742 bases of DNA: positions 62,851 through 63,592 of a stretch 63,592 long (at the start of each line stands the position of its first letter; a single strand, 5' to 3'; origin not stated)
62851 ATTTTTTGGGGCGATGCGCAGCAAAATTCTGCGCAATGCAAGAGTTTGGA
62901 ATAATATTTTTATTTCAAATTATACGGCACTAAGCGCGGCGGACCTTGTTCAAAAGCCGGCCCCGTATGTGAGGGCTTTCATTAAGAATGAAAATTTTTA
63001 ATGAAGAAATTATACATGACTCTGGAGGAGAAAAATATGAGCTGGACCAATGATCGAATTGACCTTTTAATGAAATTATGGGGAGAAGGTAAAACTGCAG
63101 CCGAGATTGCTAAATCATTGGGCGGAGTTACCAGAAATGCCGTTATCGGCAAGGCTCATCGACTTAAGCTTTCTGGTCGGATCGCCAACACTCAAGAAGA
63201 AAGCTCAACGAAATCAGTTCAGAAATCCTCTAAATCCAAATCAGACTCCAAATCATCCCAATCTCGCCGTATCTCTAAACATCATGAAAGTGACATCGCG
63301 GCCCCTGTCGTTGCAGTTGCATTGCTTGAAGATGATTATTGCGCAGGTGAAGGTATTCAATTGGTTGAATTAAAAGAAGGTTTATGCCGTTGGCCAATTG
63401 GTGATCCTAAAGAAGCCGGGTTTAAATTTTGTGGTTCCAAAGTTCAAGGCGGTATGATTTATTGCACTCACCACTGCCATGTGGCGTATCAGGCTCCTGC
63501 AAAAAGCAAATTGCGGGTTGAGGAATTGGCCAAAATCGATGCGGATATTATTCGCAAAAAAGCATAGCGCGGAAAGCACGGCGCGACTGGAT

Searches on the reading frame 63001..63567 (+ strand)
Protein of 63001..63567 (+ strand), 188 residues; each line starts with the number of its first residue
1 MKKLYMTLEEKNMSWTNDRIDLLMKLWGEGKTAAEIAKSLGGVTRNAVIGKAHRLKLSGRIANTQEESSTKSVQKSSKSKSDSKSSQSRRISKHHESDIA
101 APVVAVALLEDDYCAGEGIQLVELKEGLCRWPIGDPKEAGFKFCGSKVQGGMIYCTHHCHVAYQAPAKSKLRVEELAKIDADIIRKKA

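Call 31: search_protein_families(library=pfam, proteins=[window:63001-63567:+], max_evalue=0.00001)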
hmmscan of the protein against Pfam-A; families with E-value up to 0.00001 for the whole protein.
window:63001-63567:+ (188 aa): 1 family
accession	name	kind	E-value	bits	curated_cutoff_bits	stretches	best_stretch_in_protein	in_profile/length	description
PF07750.17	GcrA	-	4.5e-41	141.3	26.9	1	13-170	1-152/155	GcrA cell cycle regulator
